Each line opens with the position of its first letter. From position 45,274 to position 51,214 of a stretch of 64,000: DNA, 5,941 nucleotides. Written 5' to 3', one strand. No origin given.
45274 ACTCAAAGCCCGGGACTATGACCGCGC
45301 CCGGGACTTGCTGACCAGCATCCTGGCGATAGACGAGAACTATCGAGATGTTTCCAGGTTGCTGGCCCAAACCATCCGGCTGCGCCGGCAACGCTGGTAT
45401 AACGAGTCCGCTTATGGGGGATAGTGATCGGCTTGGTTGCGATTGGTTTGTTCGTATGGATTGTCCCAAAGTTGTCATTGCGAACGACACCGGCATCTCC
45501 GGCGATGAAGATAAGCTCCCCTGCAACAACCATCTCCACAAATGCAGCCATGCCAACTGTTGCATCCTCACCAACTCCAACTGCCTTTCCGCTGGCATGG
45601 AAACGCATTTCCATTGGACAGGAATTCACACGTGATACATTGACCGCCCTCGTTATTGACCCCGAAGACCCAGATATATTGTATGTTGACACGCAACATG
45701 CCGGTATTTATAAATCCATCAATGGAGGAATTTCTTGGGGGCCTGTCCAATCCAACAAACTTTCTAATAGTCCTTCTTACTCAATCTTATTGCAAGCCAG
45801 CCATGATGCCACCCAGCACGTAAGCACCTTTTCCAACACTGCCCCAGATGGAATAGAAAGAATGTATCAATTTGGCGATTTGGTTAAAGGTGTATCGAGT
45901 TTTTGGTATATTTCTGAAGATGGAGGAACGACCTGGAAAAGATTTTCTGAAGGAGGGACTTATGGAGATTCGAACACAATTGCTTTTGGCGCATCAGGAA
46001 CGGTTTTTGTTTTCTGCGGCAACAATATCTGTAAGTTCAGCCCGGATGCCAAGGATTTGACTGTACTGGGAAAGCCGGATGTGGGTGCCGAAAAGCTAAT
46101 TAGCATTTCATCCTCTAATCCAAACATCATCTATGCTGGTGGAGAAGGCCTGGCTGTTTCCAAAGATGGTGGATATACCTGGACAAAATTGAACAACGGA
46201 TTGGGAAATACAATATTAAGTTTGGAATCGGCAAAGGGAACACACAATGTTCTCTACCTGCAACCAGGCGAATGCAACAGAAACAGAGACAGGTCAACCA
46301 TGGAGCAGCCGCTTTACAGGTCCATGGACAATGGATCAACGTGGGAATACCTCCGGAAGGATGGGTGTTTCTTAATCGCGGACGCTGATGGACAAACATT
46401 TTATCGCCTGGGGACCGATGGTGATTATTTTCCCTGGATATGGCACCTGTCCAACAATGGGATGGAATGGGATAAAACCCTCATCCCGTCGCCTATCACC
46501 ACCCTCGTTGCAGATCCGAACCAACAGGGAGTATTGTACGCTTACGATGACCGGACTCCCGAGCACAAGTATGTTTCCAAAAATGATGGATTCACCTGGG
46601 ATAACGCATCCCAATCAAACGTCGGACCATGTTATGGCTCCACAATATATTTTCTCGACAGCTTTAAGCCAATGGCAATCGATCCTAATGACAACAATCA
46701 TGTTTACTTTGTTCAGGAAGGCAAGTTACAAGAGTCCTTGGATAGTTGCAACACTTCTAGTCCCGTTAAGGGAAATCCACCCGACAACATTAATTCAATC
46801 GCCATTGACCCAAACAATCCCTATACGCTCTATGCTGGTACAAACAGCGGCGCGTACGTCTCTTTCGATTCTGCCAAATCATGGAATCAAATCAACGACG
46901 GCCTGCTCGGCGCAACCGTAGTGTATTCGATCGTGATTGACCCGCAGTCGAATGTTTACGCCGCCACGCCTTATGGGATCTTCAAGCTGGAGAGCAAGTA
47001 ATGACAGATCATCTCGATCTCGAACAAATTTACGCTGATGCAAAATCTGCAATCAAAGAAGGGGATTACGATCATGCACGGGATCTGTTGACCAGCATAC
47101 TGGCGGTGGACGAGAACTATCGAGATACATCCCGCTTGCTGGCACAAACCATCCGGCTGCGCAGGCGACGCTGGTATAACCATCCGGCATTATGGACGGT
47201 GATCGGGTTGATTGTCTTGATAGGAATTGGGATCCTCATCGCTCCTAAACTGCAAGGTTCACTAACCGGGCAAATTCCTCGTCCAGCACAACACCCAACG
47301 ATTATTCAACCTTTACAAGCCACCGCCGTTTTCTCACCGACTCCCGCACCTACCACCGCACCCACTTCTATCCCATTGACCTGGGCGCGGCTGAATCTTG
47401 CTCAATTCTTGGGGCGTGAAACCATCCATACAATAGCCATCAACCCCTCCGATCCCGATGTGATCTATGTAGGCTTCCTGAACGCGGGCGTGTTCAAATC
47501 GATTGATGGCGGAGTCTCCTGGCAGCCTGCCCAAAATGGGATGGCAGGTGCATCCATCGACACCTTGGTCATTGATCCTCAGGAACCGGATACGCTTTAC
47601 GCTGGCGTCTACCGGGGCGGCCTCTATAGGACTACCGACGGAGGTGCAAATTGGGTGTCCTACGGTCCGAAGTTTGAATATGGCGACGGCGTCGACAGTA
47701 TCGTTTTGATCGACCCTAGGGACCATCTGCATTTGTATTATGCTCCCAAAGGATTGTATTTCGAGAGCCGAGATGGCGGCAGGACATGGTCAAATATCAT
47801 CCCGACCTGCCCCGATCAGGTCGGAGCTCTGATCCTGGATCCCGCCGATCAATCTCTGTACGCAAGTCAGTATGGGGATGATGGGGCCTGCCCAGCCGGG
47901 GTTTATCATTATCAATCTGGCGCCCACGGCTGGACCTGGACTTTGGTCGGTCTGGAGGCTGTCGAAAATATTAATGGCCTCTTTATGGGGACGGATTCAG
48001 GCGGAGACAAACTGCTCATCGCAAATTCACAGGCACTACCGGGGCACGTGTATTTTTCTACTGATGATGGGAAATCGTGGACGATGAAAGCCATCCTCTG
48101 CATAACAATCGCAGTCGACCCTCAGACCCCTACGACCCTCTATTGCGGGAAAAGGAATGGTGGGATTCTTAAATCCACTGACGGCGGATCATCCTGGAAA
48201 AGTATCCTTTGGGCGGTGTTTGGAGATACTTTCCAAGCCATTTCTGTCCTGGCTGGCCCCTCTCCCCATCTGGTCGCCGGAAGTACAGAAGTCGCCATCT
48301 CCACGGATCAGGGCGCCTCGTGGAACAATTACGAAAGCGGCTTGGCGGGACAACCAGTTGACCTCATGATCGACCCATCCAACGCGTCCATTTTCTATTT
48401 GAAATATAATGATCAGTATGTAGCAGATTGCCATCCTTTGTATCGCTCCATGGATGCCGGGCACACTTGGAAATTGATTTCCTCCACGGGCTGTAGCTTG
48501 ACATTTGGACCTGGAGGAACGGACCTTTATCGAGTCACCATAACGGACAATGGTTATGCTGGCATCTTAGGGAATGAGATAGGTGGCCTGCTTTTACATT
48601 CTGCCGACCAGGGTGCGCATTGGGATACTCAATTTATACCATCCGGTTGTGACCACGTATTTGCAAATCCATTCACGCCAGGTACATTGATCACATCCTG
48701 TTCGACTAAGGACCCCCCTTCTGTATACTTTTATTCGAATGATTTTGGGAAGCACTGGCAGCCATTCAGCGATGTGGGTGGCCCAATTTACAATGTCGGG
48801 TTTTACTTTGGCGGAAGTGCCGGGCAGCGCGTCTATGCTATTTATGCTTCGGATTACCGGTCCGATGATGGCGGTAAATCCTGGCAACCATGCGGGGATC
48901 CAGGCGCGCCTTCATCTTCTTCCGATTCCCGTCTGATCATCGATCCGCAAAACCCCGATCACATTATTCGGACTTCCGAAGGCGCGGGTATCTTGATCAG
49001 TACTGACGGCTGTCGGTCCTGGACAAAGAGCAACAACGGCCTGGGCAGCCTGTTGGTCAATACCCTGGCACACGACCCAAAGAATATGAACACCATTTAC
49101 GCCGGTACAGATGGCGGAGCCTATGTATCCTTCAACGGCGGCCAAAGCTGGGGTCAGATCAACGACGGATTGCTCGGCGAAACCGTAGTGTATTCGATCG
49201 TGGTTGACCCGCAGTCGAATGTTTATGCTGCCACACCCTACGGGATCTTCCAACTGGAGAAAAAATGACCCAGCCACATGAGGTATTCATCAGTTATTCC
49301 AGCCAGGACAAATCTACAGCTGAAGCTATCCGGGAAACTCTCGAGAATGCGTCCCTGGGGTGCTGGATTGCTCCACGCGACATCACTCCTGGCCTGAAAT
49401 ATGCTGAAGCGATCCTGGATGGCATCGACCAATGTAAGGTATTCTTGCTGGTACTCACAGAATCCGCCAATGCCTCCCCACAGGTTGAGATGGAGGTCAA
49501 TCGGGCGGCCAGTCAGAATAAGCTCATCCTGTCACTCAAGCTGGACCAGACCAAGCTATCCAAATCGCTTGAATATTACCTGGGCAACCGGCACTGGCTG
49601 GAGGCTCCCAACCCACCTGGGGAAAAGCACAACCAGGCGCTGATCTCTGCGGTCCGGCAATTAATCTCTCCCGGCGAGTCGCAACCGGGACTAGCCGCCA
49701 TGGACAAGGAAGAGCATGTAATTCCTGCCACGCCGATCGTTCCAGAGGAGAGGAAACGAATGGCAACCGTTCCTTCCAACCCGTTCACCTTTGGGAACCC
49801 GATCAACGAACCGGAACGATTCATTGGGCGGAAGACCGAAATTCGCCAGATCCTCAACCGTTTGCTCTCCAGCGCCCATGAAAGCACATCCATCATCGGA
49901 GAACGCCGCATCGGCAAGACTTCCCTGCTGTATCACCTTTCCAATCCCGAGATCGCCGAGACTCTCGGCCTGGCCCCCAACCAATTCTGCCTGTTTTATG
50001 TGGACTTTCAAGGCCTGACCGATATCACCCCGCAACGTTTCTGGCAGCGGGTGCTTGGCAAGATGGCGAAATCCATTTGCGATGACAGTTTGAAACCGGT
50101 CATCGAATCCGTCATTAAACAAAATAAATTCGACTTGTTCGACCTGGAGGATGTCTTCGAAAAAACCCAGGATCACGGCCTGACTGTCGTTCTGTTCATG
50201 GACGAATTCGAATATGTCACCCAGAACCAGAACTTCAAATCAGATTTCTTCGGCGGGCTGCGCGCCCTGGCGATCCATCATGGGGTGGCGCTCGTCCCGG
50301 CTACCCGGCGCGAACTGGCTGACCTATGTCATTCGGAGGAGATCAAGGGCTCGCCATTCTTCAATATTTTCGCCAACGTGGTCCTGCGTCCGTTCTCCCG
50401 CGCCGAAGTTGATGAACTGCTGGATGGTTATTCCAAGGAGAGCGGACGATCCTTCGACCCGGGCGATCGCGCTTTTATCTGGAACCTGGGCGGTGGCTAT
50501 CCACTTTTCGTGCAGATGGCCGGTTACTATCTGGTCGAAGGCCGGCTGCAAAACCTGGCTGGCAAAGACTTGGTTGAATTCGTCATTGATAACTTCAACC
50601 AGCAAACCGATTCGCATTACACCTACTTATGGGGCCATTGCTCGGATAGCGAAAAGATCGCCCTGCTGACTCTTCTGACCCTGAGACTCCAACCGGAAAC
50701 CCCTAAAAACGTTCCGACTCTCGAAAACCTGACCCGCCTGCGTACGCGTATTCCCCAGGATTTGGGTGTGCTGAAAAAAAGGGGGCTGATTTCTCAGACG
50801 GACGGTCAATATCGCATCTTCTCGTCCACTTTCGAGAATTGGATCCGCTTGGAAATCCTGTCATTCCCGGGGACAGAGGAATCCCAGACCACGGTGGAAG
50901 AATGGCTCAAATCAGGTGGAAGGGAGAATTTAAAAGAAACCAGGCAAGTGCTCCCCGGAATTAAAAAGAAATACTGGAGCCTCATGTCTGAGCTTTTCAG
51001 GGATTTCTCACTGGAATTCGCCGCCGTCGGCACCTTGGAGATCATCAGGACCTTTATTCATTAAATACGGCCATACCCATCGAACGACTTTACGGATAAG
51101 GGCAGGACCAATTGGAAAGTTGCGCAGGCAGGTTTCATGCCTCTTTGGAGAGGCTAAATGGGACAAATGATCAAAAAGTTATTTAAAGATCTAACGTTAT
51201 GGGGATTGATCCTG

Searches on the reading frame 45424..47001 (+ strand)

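Call 75: search_protein_families(library=pfam, proteins=[window:45424-47001:+], max_evalue=0.00001)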
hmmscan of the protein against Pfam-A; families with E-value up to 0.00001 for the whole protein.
window:45424-47001:+ (525 aa): 1 family
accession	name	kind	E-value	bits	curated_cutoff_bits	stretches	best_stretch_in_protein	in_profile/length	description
PF15902.12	Sortilin-Vps10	-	1.1e-14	54.6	33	0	296-403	2-119/446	Sortilin, neurotensin receptor 3,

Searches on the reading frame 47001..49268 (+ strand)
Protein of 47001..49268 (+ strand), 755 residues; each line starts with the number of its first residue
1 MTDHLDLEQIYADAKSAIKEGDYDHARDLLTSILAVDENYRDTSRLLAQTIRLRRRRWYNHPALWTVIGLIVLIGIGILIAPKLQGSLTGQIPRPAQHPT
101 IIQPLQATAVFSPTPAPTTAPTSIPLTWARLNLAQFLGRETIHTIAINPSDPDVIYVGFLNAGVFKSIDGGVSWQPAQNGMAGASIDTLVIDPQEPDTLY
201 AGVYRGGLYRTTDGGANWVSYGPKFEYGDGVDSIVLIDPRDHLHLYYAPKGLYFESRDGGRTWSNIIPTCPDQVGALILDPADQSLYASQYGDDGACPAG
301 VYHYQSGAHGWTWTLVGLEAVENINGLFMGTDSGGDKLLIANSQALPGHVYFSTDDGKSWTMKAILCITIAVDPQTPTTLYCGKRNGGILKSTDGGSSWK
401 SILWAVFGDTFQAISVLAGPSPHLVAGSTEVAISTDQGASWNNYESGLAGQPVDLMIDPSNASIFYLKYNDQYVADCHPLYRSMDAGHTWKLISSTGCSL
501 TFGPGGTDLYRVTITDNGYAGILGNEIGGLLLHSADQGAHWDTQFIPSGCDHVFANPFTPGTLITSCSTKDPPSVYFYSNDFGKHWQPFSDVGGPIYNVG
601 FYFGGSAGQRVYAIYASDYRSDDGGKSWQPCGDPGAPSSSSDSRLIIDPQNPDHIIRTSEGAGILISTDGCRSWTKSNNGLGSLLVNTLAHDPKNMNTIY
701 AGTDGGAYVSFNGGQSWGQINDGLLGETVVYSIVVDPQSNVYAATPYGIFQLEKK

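Call 75: search_protein_families(library=pfam, proteins=[window:47001-49268:+], max_evalue=0.00001)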
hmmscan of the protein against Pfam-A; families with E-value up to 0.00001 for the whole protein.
window:47001-49268:+ (755 aa): 3 families
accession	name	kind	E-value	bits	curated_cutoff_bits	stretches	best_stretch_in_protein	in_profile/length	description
PF15902.12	Sortilin-Vps10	-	6.2e-29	101.5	33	1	619-723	4-115/446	Sortilin, neurotensin receptor 3,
PF02012.26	BNR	-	8.4e-18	61.8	27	0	619-630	1-12/12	BNR/Asp-box repeat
PF13088.12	BNR_2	-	5e-09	36.4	31.4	0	249-362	136-250/277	BNR repeat-like domain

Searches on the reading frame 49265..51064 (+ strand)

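Call 75: search_protein_families(library=pfam, proteins=[window:49265-51064:+], max_evalue=0.00001)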
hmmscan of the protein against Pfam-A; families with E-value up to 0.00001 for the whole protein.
window:49265-51064:+ (599 aa): 5 families
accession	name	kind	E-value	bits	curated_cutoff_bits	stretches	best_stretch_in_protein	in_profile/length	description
PF20702.3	nSTAND2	-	4.7e-22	79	24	1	207-466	15-269/279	Novel STAND NTPase 2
PF13676.11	TIR_2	-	1.2e-18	68.2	28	1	7-115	1-109/122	TIR domain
PF14516.12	AAA_35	-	4.9e-06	26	27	0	208-429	34-249/331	AAA-like domain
PF20703.3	nSTAND1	-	5.2e-06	26.8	27.1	0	182-400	12-210/379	Novel STAND NTPase 1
PF01637.24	ATPase_2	-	5.3e-06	26.8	33.2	0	186-322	1-129/225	ATPase domain predominantly from Archaea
